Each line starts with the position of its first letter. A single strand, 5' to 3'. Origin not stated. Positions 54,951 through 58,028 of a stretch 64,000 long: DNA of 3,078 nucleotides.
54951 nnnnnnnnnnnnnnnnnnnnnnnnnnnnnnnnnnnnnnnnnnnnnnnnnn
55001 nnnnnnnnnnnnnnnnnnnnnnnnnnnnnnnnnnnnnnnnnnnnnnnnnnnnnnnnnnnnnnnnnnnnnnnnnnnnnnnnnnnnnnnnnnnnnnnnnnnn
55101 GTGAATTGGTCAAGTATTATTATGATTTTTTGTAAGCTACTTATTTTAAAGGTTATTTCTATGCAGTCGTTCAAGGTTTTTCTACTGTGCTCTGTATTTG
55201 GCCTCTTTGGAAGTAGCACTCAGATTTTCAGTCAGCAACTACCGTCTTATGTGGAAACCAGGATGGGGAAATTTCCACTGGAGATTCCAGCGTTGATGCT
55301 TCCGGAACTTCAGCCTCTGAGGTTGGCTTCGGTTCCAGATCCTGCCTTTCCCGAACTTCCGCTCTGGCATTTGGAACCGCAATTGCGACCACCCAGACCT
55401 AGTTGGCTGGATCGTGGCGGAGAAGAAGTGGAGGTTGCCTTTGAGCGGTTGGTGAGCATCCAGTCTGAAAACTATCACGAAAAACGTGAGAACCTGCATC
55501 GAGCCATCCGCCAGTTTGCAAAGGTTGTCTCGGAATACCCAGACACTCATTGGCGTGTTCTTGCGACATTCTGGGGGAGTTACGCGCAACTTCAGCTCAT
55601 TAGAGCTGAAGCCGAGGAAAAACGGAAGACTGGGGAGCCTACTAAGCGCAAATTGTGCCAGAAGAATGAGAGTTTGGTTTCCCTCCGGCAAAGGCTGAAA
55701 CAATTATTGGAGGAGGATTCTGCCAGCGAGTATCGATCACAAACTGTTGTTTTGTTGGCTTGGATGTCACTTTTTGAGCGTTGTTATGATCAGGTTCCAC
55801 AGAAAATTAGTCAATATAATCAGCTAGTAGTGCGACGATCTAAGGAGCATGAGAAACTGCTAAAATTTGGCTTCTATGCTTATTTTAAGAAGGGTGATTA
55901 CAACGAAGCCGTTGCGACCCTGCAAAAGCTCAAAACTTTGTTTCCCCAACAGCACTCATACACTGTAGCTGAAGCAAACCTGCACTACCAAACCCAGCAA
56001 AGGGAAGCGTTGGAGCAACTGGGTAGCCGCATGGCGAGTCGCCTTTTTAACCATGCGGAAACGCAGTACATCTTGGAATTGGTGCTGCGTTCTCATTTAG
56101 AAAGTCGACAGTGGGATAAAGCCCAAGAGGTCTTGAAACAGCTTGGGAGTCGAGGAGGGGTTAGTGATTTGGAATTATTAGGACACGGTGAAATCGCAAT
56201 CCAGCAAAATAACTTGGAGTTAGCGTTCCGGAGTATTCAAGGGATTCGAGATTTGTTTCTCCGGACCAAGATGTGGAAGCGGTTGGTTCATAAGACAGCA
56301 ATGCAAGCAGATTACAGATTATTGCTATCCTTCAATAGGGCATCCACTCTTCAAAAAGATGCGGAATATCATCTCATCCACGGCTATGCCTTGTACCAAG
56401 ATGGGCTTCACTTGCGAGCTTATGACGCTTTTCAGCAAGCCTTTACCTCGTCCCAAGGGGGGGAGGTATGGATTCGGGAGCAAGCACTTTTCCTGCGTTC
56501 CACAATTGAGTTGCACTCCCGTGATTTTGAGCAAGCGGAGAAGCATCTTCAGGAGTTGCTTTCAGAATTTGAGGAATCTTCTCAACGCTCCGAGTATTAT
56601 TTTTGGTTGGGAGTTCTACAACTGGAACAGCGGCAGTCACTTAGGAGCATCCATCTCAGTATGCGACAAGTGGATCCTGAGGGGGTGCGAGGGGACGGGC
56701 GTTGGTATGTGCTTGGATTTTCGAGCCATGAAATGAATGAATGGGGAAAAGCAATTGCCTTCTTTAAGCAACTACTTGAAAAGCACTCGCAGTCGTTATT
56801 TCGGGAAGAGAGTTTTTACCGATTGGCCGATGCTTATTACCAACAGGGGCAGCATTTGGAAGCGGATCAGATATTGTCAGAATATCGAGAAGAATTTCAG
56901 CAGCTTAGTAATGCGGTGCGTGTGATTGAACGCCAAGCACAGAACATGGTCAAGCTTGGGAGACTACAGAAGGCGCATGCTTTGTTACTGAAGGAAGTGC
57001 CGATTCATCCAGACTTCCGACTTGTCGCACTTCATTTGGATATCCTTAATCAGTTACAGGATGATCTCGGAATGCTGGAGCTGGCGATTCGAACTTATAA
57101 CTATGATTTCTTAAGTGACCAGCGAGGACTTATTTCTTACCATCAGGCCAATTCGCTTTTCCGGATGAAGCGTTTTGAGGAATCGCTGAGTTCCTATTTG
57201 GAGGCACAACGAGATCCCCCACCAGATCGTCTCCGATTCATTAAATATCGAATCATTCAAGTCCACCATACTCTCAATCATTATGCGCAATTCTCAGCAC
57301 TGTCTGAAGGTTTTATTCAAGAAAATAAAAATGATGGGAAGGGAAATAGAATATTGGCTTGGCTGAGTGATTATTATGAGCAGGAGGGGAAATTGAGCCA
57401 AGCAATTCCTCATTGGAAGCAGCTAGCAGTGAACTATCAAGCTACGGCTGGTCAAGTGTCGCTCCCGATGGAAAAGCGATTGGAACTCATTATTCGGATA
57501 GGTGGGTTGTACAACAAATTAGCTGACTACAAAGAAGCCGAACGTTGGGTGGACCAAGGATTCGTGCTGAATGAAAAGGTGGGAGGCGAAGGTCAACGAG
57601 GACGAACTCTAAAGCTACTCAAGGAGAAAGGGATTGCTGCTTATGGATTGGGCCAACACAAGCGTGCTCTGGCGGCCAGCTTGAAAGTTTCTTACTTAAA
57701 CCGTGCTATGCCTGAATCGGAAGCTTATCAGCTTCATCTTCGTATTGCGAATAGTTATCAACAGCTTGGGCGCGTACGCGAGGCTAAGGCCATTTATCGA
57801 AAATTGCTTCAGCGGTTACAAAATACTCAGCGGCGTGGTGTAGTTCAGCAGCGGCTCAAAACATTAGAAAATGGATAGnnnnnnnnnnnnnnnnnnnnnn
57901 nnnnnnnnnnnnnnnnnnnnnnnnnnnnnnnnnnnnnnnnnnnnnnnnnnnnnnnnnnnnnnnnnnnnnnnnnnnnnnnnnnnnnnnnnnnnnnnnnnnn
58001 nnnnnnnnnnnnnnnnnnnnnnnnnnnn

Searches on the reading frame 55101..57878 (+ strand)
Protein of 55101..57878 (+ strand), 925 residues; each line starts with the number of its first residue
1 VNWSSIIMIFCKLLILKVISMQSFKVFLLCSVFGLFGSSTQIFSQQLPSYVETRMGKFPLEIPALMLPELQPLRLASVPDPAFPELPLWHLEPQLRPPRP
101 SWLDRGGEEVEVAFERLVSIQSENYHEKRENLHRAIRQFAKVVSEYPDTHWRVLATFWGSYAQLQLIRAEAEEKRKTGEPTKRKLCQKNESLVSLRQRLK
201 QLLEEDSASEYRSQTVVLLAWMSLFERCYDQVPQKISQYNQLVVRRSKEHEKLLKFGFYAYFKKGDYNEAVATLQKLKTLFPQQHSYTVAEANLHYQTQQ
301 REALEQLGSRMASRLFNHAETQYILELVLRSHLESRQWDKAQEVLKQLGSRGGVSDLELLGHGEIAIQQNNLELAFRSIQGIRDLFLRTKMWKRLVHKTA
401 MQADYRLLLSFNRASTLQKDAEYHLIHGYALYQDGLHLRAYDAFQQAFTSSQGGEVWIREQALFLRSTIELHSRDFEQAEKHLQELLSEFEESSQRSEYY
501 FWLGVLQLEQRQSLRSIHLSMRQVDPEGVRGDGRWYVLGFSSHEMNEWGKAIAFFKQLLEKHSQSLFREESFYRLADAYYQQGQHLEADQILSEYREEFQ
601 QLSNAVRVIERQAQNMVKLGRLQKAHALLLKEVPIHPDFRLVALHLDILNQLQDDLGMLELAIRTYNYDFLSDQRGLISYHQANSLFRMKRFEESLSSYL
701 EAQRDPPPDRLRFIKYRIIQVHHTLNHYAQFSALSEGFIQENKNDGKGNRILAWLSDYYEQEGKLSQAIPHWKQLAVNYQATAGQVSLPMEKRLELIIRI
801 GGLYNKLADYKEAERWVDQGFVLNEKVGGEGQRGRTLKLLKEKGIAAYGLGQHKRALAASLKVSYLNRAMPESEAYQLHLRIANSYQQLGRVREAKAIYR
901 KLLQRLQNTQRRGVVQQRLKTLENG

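Call 41: search_protein_families(library=pfam, proteins=[window:55101-57878:+], max_evalue=0.00001)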
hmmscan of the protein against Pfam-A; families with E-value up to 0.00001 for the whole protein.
window:55101-57878:+ (925 aa): 10 families
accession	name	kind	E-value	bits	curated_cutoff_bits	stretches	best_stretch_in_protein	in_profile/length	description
PF07719.23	TPR_2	-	1.5e-16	59.5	27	0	878-905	3-30/34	Tetratricopeptide repeat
PF13174.12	TPR_6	-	8.9e-16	57.8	26.3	0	259-283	8-32/33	Tetratricopeptide repeat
PF14559.12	TPR_19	-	1.1e-14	54.9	25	0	546-601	5-57/68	Tetratricopeptide repeat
PF13428.12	TPR_14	-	2e-14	53.1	23.5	0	878-906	3-31/44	Tetratricopeptide repeat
PF25058.1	ARM_TT21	-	6.1e-12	46.2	27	0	568-631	56-119/155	Tetratricopeptide repeat protein 21 ARM repeat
PF12895.13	ANAPC3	-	1.9e-11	44.5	27.2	0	476-556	5-80/82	Anaphase-promoting complex, cyclosome, subunit 3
PF13432.12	TPR_16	-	3.4e-10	40.6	32.7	0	471-511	8-45/65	Tetratricopeptide repeat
PF13181.12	TPR_8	-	4.2e-10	39.4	25.7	0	877-904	2-29/34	Tetratricopeptide repeat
PF00515.34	TPR_1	-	3.2e-08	33.5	27.8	0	878-904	3-29/34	Tetratricopeptide repeat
PF13424.12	TPR_12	-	3.9e-08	33.8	30.1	0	538-595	9-71/77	Tetratricopeptide repeat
